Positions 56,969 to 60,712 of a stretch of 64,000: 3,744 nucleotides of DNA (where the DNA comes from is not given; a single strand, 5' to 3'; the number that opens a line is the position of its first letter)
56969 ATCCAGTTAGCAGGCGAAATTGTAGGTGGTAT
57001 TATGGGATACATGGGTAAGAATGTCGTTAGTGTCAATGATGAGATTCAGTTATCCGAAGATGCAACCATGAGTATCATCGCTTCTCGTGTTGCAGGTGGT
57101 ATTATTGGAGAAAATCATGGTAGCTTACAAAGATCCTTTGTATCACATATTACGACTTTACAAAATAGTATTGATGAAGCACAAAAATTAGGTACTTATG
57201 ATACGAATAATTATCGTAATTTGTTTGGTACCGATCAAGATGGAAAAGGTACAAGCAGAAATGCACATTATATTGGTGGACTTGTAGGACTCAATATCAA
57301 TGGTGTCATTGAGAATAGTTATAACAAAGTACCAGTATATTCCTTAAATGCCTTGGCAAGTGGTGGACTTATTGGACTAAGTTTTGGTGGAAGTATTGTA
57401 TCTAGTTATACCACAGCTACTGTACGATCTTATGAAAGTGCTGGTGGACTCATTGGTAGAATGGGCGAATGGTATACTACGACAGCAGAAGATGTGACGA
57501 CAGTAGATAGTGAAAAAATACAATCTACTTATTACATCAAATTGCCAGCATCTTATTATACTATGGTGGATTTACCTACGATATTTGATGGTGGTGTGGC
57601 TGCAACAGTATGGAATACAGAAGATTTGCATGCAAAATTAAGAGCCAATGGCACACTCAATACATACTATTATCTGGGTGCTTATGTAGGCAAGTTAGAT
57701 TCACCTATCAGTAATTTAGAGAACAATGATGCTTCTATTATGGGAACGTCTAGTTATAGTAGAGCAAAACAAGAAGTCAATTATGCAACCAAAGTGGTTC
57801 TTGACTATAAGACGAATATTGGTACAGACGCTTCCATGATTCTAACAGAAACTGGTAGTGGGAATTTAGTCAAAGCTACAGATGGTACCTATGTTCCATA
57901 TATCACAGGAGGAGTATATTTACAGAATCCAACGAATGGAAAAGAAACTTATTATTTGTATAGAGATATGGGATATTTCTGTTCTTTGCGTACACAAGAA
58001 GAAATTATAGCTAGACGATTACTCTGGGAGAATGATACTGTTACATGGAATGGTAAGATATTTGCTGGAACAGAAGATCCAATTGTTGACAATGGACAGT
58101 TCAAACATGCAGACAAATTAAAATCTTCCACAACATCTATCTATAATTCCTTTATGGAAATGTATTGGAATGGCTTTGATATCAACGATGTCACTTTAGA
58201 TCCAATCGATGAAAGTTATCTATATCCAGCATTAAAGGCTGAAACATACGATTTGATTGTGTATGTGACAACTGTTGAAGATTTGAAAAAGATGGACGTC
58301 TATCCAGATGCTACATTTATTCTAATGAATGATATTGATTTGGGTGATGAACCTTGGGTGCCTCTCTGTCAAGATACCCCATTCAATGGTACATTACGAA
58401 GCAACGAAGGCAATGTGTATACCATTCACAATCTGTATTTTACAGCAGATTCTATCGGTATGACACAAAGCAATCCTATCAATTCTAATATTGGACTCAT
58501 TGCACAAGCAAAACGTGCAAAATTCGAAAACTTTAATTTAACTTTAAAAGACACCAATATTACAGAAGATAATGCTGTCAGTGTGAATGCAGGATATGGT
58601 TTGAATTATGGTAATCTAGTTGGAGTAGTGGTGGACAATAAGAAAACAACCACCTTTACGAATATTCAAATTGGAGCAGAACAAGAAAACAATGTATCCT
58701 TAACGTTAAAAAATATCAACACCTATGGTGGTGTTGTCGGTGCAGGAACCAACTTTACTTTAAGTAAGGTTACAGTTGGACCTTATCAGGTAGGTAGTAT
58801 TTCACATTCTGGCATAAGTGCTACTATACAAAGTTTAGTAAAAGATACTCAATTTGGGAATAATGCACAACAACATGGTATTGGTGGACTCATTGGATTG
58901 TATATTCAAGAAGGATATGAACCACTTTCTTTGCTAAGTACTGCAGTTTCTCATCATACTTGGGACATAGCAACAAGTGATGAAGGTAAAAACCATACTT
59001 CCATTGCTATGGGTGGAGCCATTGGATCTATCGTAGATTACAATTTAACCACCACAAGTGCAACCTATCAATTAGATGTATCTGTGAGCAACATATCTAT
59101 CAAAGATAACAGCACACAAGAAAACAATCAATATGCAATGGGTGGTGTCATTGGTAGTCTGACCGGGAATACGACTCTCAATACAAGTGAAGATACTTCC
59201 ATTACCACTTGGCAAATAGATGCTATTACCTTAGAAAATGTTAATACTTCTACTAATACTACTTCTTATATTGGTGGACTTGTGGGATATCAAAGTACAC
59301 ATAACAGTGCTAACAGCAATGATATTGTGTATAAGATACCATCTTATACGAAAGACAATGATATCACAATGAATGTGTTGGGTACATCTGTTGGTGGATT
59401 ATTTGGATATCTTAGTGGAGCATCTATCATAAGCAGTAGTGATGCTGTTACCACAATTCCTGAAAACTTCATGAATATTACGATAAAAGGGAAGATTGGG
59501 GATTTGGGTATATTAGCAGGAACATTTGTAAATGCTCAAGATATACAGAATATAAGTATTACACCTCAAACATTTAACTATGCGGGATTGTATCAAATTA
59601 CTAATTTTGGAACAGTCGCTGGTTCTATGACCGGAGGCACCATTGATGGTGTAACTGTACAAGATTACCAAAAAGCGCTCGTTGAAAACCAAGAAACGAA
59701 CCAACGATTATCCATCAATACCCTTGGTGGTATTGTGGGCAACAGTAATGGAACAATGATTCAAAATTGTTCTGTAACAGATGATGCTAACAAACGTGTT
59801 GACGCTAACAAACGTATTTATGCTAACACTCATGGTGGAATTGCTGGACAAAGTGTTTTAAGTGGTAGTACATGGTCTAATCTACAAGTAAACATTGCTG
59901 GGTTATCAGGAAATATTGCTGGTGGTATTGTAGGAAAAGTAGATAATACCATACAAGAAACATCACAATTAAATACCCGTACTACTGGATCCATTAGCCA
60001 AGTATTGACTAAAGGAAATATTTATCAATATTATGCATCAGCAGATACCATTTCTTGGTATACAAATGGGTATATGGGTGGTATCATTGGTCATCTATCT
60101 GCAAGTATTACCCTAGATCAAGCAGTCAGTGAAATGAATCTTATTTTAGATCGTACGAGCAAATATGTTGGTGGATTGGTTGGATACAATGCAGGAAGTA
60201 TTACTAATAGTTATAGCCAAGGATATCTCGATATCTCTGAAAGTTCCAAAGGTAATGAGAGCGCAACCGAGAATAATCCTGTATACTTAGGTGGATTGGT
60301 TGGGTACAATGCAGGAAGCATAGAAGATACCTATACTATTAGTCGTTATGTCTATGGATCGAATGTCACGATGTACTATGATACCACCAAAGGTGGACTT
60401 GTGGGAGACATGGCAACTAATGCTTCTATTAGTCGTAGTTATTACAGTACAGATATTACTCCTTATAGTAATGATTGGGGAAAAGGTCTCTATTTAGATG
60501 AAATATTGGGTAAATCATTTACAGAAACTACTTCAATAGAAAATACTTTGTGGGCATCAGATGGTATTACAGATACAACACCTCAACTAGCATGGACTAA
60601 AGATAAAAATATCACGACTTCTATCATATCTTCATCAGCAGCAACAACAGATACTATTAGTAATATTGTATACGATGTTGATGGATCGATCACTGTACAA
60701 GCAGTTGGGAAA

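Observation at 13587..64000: Two co-oriented giant paralogues occupy about 54% of the window and bracket a 16-kb block of essential genes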

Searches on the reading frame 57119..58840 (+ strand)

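Call 30: search_protein_families(library=pfam, proteins=[window:57119-58840:+], max_evalue=1)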
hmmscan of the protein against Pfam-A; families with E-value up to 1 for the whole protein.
window:57119-58840:+ (574 aa): 2 families
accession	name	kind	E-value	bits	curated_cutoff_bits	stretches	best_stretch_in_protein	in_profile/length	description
PF07581.17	Glug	-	3.6e-06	27.5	20.5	2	48-70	1-24/28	The GLUG motif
PF16173.10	DUF4874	-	0.13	12.4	30.1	1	109-152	115-156/159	Domain of unknown function (DUF4874)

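Call 117: search_protein_families(library=ncbifam, proteins=[window:57119-58840:+], max_evalue=0.01)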
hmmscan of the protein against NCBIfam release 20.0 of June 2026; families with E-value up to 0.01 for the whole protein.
window:57119-58840:+ (574 aa): 0 families

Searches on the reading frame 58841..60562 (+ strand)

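Call 30: search_protein_families(library=pfam, proteins=[window:58841-60562:+], max_evalue=1)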
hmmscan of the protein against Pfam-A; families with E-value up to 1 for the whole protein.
window:58841-60562:+ (574 aa): 1 family
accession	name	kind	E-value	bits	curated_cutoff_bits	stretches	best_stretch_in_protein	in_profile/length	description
PF07581.17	Glug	-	1.4e-11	44.4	20.5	3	441-465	3-27/28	The GLUG motif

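Call 117: search_protein_families(library=ncbifam, proteins=[window:58841-60562:+], max_evalue=0.01)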
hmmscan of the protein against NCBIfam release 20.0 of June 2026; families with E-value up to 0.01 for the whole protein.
window:58841-60562:+ (574 aa): 0 families
